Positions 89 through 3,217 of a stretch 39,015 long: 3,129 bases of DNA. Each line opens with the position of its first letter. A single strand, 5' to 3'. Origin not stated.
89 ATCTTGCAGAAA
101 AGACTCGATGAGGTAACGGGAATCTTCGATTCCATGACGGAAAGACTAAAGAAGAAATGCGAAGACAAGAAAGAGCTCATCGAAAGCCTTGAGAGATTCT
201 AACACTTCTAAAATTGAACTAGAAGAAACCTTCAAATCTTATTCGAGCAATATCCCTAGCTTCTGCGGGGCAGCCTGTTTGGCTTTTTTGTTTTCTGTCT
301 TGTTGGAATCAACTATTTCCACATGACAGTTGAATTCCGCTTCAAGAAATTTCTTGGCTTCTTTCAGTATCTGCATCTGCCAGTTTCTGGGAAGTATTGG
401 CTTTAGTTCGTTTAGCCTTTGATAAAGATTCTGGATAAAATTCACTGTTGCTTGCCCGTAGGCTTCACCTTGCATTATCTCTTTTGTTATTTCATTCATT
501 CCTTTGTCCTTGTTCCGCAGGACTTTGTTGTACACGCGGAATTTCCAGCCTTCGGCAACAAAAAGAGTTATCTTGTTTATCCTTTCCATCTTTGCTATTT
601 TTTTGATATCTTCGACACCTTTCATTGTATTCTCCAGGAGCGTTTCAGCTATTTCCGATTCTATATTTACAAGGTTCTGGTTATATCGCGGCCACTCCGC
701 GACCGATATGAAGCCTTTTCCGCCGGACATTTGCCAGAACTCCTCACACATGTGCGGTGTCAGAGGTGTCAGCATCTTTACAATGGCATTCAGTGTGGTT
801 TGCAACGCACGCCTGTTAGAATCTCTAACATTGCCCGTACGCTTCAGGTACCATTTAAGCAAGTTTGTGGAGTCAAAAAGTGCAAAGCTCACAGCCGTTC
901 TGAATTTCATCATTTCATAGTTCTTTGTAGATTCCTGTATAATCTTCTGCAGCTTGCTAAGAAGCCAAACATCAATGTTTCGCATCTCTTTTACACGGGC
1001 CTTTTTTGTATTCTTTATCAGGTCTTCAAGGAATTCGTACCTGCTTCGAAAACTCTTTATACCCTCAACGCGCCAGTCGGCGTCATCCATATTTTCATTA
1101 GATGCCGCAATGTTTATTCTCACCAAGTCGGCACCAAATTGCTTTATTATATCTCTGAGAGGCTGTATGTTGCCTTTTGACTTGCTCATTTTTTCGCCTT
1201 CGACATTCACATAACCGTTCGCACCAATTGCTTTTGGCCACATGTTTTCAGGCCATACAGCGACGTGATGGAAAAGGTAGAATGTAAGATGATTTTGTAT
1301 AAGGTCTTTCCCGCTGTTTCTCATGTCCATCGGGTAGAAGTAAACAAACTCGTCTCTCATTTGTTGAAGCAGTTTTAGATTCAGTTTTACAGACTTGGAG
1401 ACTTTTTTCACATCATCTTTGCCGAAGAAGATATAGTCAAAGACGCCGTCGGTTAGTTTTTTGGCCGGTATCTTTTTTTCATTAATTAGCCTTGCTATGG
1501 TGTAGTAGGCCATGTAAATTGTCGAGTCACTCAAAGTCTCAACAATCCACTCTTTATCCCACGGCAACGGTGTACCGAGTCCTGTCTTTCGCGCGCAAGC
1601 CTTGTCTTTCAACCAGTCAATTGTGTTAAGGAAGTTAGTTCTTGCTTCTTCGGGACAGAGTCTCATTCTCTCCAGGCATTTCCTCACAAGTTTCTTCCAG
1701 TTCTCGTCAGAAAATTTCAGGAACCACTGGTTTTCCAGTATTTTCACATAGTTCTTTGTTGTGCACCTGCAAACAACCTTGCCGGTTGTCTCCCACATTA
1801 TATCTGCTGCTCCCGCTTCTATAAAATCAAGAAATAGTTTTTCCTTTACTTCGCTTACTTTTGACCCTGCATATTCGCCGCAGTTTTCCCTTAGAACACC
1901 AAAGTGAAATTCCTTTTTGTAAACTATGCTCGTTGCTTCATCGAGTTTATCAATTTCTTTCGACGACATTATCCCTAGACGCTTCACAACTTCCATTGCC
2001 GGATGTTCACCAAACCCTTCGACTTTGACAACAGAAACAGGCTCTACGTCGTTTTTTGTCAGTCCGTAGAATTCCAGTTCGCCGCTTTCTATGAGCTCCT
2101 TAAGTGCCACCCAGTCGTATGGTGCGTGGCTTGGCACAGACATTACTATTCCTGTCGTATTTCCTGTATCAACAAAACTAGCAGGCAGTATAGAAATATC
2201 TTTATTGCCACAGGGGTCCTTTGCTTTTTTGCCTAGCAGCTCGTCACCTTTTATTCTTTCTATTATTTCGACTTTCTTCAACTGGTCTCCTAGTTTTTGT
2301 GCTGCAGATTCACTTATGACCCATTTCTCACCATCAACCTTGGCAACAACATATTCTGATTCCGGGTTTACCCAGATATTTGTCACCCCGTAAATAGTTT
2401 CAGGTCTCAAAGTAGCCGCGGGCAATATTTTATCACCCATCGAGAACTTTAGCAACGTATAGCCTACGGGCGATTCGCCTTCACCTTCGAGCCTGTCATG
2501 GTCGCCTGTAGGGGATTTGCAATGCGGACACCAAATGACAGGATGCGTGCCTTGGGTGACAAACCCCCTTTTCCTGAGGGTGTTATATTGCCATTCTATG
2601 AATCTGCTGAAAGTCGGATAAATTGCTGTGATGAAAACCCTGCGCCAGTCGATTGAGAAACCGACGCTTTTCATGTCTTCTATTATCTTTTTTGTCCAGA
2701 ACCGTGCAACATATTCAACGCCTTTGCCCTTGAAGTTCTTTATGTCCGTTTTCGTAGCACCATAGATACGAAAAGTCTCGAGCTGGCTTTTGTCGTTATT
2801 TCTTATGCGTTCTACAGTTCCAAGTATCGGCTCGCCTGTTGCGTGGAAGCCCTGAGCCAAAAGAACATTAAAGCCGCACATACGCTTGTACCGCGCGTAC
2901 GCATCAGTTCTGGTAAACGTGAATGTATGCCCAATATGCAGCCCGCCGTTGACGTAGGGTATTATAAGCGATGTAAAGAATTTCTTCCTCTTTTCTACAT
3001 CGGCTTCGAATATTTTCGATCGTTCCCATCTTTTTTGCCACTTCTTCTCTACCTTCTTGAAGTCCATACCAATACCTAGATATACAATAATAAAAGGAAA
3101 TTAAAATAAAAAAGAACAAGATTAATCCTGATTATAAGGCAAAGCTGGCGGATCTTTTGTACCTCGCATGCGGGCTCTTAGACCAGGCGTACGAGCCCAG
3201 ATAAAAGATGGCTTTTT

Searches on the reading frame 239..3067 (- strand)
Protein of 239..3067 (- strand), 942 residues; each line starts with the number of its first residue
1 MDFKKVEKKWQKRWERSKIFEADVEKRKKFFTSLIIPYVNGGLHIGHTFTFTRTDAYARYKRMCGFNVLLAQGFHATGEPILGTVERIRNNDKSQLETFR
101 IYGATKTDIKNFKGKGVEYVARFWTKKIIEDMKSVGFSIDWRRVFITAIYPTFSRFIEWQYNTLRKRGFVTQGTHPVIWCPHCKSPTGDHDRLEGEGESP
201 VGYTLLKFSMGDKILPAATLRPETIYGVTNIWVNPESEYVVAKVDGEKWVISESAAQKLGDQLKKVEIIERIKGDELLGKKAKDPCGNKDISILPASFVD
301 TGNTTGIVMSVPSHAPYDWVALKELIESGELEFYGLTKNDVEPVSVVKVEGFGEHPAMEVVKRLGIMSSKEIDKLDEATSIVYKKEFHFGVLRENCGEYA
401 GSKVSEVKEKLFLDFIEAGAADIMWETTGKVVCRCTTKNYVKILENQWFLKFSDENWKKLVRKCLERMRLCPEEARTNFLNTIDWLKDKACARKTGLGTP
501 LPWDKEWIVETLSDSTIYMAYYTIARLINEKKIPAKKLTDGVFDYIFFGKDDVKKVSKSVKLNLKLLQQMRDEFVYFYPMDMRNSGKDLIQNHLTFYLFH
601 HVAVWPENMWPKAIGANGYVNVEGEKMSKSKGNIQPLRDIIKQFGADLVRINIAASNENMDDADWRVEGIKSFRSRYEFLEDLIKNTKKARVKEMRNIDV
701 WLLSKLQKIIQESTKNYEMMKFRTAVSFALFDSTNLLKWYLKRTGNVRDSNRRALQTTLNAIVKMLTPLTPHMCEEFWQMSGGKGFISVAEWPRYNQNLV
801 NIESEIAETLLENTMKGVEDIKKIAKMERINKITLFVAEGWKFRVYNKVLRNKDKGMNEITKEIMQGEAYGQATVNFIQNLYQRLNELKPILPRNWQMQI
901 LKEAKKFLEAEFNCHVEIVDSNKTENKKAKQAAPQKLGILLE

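Call 23: find_encoding_contigs(protein=window:239-3067:-, flank=1000, max_places=10)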
Protein window:239-3067:- (942 aa): 12 contigs read that carry it; 8 places shown.
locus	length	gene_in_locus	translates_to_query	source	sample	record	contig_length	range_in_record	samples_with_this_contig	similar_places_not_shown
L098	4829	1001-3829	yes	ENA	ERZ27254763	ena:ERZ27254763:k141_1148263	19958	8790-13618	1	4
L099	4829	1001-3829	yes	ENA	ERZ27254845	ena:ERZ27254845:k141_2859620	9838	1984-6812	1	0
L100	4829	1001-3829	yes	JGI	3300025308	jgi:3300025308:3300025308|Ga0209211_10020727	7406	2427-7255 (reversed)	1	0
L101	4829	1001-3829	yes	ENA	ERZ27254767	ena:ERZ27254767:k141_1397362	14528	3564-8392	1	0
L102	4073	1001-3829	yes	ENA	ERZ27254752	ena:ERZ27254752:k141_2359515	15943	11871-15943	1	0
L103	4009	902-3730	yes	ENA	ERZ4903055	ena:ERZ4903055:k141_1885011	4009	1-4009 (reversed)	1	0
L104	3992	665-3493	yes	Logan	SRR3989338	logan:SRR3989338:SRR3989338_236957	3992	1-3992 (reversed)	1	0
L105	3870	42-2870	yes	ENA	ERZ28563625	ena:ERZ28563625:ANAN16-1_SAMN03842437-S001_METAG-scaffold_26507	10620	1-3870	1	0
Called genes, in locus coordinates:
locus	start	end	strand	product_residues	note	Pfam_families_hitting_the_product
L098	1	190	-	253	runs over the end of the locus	PF00142:Fer4_NifH, PF01656:CbiA, PF02374:ArsA_ATPase (faint), PF06564:CBP_BcsQ, PF10609:ParA, PF13614:AAA_31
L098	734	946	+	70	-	-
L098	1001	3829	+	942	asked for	PF00133:tRNA-synt_1, PF09334:tRNA-synt_1g, PF13603:tRNA-synt_1_2, PF01406:tRNA-synt_1e (weak), PF09334:tRNA-synt_1g, PF08264:Anticodon_1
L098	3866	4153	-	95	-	-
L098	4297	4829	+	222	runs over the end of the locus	PF00254:FKBP_C, PF22199:FKBP26_IF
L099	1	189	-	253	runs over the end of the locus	PF00142:Fer4_NifH, PF01656:CbiA, PF02374:ArsA_ATPase (faint), PF06564:CBP_BcsQ, PF10609:ParA, PF13614:AAA_31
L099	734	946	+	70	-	-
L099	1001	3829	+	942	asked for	PF00133:tRNA-synt_1, PF09334:tRNA-synt_1g, PF13603:tRNA-synt_1_2, PF01406:tRNA-synt_1e (weak), PF09334:tRNA-synt_1g, PF08264:Anticodon_1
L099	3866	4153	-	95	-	-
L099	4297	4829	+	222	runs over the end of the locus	PF00254:FKBP_C, PF22199:FKBP26_IF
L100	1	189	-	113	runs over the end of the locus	?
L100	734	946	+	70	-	-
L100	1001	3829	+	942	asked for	PF00133:tRNA-synt_1, PF09334:tRNA-synt_1g, PF13603:tRNA-synt_1_2, PF01406:tRNA-synt_1e (weak), PF09334:tRNA-synt_1g, PF08264:Anticodon_1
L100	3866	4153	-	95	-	-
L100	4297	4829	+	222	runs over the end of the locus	PF00254:FKBP_C, PF22199:FKBP26_IF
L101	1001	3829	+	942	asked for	PF00133:tRNA-synt_1, PF09334:tRNA-synt_1g, PF13603:tRNA-synt_1_2, PF01406:tRNA-synt_1e (weak), PF09334:tRNA-synt_1g, PF08264:Anticodon_1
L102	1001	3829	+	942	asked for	PF00133:tRNA-synt_1, PF09334:tRNA-synt_1g, PF13603:tRNA-synt_1_2, PF01406:tRNA-synt_1e (weak), PF09334:tRNA-synt_1g, PF08264:Anticodon_1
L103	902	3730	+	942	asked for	PF00133:tRNA-synt_1, PF09334:tRNA-synt_1g, PF13603:tRNA-synt_1_2, PF01406:tRNA-synt_1e (weak), PF09334:tRNA-synt_1g, PF08264:Anticodon_1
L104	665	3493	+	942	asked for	PF00133:tRNA-synt_1, PF09334:tRNA-synt_1g, PF13603:tRNA-synt_1_2, PF01406:tRNA-synt_1e (weak), PF09334:tRNA-synt_1g, PF08264:Anticodon_1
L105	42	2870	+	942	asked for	PF00133:tRNA-synt_1, PF09334:tRNA-synt_1g, PF13603:tRNA-synt_1_2, PF01406:tRNA-synt_1e (weak), PF09334:tRNA-synt_1g, PF08264:Anticodon_1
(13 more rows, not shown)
